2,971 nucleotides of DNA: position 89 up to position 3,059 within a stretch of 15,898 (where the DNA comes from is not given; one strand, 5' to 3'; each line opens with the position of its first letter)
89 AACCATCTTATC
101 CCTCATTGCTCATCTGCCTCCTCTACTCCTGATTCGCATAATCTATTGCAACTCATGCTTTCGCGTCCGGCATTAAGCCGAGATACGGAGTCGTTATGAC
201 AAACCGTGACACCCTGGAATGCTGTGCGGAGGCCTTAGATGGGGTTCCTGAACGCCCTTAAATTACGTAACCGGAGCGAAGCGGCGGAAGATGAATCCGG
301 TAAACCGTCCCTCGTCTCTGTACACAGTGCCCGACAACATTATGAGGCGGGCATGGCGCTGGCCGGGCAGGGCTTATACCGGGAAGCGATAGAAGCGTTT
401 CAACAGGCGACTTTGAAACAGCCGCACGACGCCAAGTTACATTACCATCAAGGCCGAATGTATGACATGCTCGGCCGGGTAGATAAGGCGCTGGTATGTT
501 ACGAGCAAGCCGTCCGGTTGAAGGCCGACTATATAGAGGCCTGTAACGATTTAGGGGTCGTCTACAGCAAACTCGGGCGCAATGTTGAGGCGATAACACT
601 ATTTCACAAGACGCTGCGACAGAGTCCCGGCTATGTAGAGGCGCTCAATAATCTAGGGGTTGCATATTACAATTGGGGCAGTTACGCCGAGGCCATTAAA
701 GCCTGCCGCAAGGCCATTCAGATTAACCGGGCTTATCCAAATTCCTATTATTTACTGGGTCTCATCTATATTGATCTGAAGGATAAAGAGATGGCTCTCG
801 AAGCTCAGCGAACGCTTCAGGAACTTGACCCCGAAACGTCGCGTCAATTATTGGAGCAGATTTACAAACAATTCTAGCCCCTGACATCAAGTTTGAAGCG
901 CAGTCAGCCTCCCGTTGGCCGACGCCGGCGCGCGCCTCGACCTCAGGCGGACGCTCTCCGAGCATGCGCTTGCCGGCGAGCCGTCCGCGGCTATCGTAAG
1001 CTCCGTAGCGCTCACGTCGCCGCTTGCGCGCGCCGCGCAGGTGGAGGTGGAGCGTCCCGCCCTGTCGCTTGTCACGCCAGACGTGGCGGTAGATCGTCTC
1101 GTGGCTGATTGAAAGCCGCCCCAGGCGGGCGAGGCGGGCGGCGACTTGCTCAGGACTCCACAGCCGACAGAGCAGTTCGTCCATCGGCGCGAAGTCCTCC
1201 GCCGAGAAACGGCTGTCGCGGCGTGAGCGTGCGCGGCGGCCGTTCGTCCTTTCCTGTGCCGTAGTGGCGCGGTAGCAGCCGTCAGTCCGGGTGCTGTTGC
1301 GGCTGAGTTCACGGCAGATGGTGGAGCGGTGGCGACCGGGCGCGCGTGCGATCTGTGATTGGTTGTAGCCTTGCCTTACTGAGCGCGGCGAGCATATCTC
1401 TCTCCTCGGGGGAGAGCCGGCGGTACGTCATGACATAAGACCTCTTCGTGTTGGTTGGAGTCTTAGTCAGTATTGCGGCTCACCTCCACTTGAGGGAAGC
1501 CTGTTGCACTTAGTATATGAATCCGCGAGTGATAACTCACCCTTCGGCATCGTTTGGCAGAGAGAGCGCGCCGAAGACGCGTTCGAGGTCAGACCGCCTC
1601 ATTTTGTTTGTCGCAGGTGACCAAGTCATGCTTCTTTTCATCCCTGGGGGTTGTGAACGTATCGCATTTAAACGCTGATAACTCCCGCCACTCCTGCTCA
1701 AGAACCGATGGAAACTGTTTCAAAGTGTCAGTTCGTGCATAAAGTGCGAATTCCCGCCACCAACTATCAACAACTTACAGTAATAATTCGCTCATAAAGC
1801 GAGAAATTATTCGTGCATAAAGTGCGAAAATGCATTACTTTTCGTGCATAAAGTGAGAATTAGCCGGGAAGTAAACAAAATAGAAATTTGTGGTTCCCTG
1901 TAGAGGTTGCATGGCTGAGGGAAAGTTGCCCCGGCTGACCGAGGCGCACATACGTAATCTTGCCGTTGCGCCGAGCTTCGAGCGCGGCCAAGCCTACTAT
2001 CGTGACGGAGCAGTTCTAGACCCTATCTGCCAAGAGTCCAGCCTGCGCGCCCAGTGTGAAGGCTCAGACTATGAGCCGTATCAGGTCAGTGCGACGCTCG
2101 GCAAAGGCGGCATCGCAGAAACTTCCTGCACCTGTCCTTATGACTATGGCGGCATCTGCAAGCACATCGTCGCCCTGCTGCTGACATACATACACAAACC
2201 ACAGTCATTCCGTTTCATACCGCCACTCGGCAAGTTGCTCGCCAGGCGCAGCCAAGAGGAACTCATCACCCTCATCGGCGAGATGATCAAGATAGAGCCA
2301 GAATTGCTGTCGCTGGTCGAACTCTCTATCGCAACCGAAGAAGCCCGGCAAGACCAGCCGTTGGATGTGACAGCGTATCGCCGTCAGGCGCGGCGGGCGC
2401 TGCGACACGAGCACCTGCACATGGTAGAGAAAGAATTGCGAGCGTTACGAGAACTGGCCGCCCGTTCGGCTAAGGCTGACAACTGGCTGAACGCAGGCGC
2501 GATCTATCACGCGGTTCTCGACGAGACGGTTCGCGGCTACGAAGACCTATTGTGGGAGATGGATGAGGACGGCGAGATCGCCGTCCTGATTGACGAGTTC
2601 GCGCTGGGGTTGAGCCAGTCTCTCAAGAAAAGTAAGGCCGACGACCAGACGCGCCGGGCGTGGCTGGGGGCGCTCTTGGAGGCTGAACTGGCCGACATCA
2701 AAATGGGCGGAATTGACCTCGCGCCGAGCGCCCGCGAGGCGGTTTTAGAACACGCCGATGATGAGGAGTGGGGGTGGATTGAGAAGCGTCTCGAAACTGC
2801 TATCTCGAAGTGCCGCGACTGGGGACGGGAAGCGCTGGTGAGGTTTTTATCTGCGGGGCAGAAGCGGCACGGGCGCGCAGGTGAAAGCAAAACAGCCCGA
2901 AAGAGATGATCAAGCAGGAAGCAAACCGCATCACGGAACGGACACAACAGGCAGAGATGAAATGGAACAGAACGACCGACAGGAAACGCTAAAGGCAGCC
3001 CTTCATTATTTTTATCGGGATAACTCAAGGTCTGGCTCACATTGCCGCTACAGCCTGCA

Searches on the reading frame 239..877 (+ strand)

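Call 8: search_protein_families(library=pfam, proteins=[window:239-877:+])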
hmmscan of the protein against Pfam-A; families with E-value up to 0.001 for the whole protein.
window:239-877:+ (212 aa): 17 families
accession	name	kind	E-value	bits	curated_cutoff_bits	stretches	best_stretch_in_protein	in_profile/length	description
PF00515.34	TPR_1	-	1.5e-33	113.7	27.8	3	134-164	2-32/34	Tetratricopeptide repeat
PF07719.23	TPR_2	-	5e-31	104.7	27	5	134-164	2-32/34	Tetratricopeptide repeat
PF13181.12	TPR_8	-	2.5e-28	96.2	25.7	2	134-165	2-33/34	Tetratricopeptide repeat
PF13414.12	TPR_11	-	1.7e-25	88.8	26.8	3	73-113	2-42/42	TPR repeat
PF13432.12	TPR_16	-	1.5e-21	76.9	32.7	2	35-96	1-62/65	Tetratricopeptide repeat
PF13431.12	TPR_17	-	5.8e-19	67.2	24.4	1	124-153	4-33/34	Tetratricopeptide repeat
PF14559.12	TPR_19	-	1.7e-16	60.7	25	2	42-97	2-57/68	Tetratricopeptide repeat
PF13424.12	TPR_12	-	1e-15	58.1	30.1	3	103-164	7-76/77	Tetratricopeptide repeat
PF13374.12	TPR_10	-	1.5e-14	53.9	27.5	1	135-164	4-33/42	Tetratricopeptide repeat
PF13428.12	TPR_14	-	1.8e-13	50.1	23.5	0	34-73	4-43/44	Tetratricopeptide repeat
PF13176.12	TPR_7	-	3.4e-13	49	27.9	0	101-130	1-32/36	Tetratricopeptide repeat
PF13174.12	TPR_6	-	3.2e-12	46.7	26.3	0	69-92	4-27/33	Tetratricopeptide repeat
PF13371.12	TPR_9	-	1.3e-09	38.3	35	0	80-130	10-60/73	Tetratricopeptide repeat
PF23914.1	TPR_CcmH_CycH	-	3.8e-08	33.8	42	1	60-160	45-148/158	Cytochrome c-type biogenesis protein H TPR domain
PF12895.13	ANAPC3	-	5.8e-08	33.3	27.2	1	117-189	7-78/82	Anaphase-promoting complex, cyclosome, subunit 3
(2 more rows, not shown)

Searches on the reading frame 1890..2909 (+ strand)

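Call 8: search_protein_families(library=pfam, proteins=[window:1890-2909:+])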
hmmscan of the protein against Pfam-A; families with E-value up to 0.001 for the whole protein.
window:1890-2909:+ (339 aa): 1 family
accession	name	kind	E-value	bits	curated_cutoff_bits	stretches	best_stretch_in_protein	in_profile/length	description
PF04434.22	SWIM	-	8.9e-09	35.1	19.6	1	64-100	1-37/38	SWIM zinc finger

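Call 30: search_protein_families(library=padloc, proteins=[window:1890-2909:+], max_evalue=0.01)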
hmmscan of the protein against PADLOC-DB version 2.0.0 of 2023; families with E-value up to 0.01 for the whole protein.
window:1890-2909:+ (339 aa): 2 families
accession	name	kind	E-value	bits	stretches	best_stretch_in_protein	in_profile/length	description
PDLC05053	PDC-S62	-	3.8e-11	40.3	1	17-177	10-168/566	-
PDLC02850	DpdE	-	7.5e-08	28.7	1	20-103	11-89/1282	DpdE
